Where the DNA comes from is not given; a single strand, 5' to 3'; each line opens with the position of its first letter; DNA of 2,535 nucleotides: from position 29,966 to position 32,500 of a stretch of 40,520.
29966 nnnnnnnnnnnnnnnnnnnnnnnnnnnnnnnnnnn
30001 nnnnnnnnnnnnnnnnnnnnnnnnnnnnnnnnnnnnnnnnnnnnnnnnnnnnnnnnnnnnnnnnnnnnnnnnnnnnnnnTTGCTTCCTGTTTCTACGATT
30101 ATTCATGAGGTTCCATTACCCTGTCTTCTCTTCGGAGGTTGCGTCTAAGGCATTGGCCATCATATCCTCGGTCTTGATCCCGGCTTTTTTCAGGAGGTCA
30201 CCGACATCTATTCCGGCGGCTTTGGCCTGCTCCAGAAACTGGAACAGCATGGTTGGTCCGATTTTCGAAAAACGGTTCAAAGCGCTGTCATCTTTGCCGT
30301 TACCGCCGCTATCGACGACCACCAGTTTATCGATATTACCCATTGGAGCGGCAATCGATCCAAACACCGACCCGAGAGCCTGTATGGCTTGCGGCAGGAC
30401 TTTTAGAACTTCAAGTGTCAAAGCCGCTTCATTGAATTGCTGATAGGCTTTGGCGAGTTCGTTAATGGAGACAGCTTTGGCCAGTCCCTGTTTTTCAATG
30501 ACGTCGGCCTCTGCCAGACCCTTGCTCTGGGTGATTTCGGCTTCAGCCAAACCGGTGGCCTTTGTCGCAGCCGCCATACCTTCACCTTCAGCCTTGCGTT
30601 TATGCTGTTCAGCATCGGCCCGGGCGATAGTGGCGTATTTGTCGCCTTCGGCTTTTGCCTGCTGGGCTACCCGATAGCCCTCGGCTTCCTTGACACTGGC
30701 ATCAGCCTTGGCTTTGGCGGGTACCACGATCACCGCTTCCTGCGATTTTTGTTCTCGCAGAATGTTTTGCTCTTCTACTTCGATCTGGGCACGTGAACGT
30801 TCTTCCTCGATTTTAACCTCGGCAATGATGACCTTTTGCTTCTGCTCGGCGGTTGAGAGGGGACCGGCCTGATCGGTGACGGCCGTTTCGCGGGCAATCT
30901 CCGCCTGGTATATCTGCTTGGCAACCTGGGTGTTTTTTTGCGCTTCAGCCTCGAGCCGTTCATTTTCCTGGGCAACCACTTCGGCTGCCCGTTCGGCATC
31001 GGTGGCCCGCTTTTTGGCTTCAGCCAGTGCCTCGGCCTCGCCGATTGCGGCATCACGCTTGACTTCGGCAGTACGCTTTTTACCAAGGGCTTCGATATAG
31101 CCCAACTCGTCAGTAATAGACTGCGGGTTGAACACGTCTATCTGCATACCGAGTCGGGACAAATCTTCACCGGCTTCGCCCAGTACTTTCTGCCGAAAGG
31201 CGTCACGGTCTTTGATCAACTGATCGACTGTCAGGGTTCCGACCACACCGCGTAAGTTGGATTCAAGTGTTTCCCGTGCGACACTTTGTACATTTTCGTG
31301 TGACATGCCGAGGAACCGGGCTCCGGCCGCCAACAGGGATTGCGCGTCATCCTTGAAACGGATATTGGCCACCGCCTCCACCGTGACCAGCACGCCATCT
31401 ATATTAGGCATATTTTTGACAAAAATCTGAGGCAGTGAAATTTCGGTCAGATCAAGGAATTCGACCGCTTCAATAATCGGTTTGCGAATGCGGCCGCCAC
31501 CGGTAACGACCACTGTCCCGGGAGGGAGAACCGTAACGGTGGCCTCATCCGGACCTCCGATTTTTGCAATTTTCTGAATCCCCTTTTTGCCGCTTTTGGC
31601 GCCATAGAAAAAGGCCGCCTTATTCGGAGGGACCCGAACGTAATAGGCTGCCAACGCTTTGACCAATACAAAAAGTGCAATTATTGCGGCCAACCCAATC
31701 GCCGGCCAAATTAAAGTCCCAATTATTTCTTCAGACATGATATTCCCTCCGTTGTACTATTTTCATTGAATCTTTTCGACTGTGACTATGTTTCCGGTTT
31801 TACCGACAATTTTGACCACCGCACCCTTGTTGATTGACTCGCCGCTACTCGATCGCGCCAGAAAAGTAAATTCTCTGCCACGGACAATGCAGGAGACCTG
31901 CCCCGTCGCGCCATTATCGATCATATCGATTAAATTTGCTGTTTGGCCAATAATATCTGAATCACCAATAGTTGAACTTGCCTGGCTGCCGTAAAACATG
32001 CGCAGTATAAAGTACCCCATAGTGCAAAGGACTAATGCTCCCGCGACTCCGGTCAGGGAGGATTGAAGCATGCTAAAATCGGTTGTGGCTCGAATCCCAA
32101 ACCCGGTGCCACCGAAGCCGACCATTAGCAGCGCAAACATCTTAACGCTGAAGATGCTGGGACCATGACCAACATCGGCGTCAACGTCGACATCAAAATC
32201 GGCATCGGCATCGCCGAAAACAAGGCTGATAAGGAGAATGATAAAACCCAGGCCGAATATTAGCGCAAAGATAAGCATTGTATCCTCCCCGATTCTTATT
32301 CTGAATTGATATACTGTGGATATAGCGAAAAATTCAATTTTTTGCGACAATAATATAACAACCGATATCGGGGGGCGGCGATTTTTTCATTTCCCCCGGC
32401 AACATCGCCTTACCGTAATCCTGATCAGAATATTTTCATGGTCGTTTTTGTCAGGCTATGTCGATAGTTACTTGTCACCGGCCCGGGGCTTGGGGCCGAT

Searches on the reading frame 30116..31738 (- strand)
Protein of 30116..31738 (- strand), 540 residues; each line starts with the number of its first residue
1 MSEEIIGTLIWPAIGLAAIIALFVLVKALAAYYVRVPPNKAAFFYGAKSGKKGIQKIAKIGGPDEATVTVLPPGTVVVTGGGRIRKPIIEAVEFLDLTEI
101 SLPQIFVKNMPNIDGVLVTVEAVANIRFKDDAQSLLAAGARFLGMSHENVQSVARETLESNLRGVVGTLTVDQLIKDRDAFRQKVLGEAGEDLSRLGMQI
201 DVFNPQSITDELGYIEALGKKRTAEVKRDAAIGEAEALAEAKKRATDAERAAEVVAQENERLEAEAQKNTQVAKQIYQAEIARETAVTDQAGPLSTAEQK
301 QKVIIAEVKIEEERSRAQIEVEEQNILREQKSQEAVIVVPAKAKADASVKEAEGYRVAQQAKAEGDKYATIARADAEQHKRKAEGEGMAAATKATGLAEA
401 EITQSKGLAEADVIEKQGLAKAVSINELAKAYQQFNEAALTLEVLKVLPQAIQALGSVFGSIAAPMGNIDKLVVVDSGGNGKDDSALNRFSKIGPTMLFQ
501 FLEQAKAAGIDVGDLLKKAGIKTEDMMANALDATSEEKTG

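Call 9: search_protein_families(library=pfam, proteins=[window:30116-31738:-], max_evalue=0.001)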
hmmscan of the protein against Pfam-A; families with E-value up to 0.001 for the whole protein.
window:30116-31738:- (540 aa): 2 families
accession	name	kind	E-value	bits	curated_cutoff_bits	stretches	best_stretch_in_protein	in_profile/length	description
PF01145.31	Band_7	-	6.2e-20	72.4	23.6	1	62-239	19-176/176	SPFH domain / Band 7 family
PF15975.10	Flot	-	8e-05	23.2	27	1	398-492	2-92/124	Flotillin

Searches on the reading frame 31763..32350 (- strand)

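Call 9: search_protein_families(library=pfam, proteins=[window:31763-32350:-], max_evalue=0.001)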
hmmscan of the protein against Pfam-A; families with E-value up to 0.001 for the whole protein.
window:31763-32350:- (195 aa): 1 family
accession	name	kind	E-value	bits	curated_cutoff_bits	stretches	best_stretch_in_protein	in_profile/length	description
PF01957.25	NfeD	-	4.9e-06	27.1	29.1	1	132-193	3-57/57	NfeD-like C-terminal, partner-binding domain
